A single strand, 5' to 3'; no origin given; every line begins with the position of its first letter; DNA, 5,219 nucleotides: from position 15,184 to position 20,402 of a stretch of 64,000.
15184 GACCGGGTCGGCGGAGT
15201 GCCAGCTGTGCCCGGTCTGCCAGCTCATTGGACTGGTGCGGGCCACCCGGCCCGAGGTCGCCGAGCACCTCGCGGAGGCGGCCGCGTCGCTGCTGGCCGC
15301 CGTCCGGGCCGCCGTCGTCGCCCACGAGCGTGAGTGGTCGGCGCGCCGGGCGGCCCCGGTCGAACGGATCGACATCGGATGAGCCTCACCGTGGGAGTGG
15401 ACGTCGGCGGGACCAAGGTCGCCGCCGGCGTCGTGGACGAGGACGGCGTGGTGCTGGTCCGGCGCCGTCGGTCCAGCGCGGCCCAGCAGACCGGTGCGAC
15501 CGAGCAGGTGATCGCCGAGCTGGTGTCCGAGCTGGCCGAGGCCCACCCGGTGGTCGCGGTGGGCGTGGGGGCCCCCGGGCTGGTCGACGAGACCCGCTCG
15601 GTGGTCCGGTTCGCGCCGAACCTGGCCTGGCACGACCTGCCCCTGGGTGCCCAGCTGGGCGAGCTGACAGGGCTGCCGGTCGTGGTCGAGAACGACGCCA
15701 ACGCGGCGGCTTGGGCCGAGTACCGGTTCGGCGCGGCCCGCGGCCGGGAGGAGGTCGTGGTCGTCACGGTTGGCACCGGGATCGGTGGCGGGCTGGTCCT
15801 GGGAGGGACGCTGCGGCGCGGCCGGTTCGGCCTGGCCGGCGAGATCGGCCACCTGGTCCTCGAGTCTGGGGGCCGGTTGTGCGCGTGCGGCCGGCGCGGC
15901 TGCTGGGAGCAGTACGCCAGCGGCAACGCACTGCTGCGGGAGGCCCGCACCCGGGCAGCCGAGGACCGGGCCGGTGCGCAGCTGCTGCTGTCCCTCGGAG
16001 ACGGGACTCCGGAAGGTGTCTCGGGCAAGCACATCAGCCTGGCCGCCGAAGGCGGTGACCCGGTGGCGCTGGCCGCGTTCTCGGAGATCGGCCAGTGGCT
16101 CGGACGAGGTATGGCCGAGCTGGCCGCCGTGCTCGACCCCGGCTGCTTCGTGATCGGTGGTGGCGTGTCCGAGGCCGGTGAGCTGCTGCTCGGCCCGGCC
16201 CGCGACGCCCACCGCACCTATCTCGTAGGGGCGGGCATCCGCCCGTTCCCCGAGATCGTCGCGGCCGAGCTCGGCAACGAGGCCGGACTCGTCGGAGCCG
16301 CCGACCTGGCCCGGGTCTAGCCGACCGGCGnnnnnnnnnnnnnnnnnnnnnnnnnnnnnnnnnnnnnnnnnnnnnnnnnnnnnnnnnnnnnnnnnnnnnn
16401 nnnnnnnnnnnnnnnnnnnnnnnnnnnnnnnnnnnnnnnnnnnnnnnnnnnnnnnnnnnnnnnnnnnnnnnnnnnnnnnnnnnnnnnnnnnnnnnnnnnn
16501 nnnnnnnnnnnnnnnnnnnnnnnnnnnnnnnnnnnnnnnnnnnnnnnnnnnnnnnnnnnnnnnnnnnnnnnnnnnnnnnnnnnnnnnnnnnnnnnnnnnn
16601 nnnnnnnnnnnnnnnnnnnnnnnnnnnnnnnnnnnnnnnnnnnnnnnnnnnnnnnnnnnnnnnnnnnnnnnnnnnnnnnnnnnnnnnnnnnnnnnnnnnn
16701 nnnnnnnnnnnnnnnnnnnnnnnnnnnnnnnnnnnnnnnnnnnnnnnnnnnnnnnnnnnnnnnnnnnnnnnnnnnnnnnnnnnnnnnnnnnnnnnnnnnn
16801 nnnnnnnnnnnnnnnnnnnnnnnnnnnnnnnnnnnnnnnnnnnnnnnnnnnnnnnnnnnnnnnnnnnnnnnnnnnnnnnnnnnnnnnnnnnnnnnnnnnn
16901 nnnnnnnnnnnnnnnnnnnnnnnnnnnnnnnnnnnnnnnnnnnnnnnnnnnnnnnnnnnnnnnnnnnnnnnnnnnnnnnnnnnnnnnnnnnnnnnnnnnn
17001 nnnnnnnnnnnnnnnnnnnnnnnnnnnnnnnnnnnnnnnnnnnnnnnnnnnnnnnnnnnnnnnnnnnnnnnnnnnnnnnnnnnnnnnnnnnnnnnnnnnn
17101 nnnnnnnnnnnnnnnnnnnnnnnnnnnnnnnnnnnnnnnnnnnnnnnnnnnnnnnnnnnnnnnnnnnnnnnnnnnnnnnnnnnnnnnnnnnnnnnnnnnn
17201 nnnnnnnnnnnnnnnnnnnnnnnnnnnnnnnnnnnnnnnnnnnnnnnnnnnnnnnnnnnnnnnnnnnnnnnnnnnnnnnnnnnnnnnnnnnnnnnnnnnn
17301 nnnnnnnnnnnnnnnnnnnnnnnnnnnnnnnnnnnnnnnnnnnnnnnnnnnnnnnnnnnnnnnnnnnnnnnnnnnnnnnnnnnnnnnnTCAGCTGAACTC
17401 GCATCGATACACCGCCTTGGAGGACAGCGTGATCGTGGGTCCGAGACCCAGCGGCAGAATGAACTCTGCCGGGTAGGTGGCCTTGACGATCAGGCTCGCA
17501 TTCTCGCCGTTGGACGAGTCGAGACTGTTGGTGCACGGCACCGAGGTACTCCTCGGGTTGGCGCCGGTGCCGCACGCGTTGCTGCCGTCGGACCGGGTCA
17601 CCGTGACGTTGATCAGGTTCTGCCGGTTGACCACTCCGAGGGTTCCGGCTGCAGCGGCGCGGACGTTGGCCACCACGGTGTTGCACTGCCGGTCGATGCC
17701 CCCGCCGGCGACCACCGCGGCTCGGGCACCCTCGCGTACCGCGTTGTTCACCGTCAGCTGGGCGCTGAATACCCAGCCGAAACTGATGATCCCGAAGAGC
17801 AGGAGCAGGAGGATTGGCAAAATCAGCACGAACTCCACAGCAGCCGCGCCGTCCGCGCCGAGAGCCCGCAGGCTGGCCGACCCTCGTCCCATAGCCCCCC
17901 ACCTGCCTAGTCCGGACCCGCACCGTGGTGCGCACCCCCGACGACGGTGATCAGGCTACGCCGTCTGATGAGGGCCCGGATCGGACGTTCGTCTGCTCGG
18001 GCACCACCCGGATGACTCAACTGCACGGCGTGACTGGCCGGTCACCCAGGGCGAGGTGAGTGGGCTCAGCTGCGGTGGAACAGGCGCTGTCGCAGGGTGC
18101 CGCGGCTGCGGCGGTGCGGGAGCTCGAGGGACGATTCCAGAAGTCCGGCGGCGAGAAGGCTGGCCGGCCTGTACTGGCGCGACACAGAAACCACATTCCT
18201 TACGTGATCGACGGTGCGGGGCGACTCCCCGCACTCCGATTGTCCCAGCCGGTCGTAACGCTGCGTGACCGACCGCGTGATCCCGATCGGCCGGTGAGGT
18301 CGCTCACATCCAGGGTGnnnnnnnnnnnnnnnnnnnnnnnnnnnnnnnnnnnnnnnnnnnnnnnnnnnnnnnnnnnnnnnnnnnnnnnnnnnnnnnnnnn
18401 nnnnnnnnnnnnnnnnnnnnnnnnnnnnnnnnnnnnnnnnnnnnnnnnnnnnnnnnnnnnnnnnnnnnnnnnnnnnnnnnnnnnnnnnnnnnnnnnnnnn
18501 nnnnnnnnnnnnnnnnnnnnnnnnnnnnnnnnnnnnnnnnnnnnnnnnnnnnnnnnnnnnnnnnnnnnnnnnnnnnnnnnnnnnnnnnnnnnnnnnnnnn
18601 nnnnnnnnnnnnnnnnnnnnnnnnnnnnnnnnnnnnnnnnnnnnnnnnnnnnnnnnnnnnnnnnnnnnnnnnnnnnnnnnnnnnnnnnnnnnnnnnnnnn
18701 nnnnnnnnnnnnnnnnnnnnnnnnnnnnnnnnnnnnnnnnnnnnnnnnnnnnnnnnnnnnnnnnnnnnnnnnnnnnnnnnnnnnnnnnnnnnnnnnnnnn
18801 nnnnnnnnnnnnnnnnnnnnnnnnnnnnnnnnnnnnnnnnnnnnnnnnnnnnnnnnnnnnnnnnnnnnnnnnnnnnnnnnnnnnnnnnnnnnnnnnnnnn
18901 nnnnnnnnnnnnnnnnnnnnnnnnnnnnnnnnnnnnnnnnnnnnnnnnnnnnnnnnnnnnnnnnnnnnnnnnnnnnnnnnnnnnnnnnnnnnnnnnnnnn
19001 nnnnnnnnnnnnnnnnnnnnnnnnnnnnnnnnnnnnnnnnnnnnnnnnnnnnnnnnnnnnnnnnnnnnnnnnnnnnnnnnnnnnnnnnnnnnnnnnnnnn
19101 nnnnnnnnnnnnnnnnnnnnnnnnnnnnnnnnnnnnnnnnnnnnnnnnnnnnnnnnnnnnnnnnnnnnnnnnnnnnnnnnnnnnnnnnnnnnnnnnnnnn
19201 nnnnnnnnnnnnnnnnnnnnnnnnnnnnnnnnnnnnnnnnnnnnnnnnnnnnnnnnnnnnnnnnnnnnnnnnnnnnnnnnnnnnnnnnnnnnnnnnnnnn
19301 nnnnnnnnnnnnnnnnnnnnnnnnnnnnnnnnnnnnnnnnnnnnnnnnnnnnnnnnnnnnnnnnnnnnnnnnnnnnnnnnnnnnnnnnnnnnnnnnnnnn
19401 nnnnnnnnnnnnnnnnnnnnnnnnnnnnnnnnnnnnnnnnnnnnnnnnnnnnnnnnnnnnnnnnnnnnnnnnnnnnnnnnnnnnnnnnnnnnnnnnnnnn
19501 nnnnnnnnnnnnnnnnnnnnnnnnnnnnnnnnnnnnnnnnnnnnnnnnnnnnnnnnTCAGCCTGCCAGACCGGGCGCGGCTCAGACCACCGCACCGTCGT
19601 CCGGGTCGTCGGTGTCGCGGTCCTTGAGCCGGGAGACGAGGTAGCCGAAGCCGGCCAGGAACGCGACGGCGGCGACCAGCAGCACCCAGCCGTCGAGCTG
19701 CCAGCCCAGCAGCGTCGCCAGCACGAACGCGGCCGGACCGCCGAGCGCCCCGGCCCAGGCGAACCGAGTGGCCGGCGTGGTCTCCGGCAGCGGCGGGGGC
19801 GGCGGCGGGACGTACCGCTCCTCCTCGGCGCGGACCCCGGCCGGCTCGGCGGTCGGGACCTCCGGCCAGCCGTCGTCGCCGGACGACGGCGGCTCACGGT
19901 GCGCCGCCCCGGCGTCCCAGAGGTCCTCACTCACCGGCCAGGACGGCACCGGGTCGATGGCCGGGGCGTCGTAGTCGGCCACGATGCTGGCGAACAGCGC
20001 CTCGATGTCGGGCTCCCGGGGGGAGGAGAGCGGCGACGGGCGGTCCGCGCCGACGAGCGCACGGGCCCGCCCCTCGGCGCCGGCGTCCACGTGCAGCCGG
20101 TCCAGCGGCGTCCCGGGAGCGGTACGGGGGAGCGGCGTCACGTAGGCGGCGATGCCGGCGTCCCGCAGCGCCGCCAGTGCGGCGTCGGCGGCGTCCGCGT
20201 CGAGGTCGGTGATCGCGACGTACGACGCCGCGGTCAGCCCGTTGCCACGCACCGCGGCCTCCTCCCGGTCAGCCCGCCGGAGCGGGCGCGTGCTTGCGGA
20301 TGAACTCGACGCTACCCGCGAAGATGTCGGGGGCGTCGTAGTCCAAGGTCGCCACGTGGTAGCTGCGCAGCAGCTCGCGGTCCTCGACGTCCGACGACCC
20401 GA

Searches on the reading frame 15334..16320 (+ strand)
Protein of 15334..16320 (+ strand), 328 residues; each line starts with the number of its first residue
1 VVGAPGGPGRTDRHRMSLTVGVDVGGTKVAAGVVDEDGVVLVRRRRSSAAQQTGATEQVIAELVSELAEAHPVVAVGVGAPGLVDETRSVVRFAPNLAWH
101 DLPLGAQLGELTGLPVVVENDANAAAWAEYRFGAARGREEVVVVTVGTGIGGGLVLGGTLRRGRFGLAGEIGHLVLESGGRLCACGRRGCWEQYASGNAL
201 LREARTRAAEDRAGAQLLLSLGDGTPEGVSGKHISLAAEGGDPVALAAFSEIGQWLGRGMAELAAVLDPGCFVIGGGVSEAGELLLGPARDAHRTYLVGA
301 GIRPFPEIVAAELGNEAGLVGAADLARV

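Call 11: search_protein_families(library=pfam, proteins=[window:15334-16320:+], max_evalue=0.05)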
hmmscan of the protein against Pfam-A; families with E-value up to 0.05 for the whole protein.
window:15334-16320:+ (328 aa): 4 families
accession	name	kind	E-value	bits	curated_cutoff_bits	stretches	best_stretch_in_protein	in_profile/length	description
PF00480.26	ROK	-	2.2e-81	274.1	22.9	1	19-327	1-292/294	ROK family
PF01869.26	BcrAD_BadFG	-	0.00084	19.4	31.5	1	20-70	1-58/271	BadF/BadG/BcrA/BcrD ATPase family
PF02685.22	Glucokinase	-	0.0012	18.3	22.1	1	23-278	4-262/314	Glucokinase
PF01548.23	DEDD_Tnp_IS110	-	0.017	15.4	29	1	20-82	1-56/155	Transposase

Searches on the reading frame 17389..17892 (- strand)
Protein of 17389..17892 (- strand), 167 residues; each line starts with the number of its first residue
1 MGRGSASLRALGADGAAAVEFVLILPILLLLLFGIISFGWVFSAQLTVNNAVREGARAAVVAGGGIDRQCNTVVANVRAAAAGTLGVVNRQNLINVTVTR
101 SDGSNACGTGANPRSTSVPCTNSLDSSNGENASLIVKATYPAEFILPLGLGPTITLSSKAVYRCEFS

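Call 11: search_protein_families(library=pfam, proteins=[window:17389-17892:-], max_evalue=0.05)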
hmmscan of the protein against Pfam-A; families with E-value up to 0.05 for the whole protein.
window:17389-17892:- (167 aa): 1 family
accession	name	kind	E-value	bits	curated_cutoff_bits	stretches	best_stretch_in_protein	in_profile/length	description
PF07811.17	TadE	-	2.6e-19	69.5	22.9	1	15-57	1-43/43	TadE-like protein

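Call 12: search_protein_families(library=ncbifam, proteins=[window:17389-17892:-], max_evalue=0.01)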
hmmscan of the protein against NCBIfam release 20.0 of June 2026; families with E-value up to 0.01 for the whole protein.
window:17389-17892:- (167 aa): 1 family
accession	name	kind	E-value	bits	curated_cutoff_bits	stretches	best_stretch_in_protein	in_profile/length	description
NF041390.1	TadE_Rv3655c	subfamily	0.00019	21.9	40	1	19-100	1-79/101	TadE family type IV pilus minor pilin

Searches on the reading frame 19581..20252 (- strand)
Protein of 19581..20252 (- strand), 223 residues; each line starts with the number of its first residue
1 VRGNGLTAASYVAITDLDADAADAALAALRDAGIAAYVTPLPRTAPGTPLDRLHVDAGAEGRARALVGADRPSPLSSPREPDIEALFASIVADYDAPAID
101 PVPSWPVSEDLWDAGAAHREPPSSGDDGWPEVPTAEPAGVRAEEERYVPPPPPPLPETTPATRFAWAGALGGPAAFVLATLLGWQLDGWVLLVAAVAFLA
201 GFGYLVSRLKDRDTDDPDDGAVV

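Call 11: search_protein_families(library=pfam, proteins=[window:19581-20252:-], max_evalue=0.05)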
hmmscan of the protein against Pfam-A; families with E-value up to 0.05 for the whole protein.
window:19581-20252:- (223 aa): 1 family
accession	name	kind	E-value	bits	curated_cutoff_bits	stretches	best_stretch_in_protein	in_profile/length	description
PF14340.12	DUF4395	-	0.0043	17.8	24.5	1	151-201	62-115/130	Domain of unknown function (DUF4395)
